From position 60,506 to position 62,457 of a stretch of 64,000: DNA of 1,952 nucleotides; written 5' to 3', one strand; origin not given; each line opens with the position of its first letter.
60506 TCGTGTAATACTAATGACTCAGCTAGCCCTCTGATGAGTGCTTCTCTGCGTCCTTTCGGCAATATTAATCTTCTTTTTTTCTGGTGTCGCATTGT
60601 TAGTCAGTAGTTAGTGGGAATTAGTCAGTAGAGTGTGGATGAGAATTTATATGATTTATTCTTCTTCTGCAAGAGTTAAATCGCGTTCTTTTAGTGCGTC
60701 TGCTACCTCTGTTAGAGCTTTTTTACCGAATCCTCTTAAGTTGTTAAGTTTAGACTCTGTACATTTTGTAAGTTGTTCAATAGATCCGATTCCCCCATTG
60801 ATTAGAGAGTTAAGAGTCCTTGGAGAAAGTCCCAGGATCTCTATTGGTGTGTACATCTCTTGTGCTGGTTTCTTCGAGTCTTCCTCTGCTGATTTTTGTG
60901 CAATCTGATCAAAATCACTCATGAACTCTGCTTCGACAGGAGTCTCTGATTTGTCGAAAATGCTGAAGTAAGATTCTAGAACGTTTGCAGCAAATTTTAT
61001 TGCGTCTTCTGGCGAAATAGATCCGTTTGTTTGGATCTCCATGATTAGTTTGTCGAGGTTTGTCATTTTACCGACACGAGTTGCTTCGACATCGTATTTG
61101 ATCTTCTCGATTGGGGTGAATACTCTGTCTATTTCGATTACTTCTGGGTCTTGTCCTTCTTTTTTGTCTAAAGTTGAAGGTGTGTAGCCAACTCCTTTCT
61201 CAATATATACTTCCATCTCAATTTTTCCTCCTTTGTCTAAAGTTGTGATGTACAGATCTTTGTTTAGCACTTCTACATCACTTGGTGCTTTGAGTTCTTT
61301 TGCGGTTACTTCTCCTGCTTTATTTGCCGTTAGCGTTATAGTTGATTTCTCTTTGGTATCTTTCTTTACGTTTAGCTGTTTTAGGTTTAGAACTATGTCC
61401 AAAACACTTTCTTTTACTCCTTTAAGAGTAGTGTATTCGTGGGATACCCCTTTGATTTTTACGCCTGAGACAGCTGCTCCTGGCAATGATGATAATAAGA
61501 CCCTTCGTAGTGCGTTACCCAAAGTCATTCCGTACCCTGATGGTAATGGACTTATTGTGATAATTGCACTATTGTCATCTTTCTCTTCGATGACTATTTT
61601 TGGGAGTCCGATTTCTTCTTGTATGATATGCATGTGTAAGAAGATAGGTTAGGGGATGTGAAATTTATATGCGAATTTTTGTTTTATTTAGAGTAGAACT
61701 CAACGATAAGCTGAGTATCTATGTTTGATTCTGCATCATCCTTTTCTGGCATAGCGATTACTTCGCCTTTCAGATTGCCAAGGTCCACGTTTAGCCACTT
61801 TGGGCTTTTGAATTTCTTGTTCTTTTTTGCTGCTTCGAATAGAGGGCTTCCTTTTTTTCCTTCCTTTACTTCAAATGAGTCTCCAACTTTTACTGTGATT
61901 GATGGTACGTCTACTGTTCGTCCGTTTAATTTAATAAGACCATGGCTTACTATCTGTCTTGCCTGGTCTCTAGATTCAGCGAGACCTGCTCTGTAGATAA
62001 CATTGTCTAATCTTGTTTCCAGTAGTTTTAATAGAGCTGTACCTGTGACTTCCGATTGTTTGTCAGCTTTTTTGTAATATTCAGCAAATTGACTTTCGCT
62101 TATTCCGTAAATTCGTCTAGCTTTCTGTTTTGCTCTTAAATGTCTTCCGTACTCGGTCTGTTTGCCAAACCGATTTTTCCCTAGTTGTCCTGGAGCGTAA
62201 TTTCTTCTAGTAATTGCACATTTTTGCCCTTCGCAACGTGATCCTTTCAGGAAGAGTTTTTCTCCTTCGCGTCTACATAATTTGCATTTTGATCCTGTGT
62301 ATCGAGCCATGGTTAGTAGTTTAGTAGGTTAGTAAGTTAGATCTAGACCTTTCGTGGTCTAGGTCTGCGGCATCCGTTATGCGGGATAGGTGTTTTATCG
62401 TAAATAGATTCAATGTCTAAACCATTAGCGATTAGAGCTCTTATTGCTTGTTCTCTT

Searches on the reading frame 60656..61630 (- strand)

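Call 68: search_protein_families(library=pfam, proteins=[window:60656-61630:-], max_evalue=0.001)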
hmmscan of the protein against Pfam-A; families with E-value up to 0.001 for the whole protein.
window:60656-61630:- (324 aa): 5 families
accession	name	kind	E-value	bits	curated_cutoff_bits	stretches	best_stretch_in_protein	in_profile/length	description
PF01000.31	RNA_pol_A_bac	-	2.5e-32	112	33.9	1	57-172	1-119/119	RNA polymerase Rpb3/RpoA insert domain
PF01193.29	RNA_pol_L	-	1.2e-22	79.9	24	1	28-220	2-72/74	RNA polymerase Rpb3/Rpb11 dimerisation domain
PF03118.21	RNA_pol_A_CTD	-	1.4e-14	53.9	23.8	1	251-315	3-67/67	Bacterial RNA polymerase, alpha chain C terminal domain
PF13656.11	RNA_pol_L_2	-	3.1e-05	24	27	0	193-227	40-74/75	RNA polymerase Rpb3/Rpb11 dimerisation domain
PF14520.12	HHH_5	-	0.00012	22.9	27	1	263-315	5-57/57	Helix-hairpin-helix domain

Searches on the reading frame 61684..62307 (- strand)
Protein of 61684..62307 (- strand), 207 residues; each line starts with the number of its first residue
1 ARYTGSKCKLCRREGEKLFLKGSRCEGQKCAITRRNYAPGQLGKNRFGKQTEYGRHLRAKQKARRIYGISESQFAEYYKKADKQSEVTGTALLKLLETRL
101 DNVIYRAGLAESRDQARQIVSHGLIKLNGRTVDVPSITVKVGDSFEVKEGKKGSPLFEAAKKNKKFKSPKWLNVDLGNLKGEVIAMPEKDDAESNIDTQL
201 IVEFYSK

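Call 68: search_protein_families(library=pfam, proteins=[window:61684-62307:-], max_evalue=0.001)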
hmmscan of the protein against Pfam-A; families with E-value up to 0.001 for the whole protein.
window:61684-62307:- (207 aa): 3 families
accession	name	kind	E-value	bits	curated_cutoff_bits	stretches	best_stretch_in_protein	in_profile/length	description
PF00163.24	Ribosomal_S4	-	2.4e-31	108.7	23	1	2-97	1-95/95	Ribosomal protein S4/S9 N-terminal domain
PF01479.30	S4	-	1.4e-16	60.3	22.8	1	99-143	2-46/48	S4 domain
PF22421.1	SYY_C-terminal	-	0.00017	21.8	27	1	97-146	18-67/83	Tyrosine--tRNA ligase SYY-like C-terminal domain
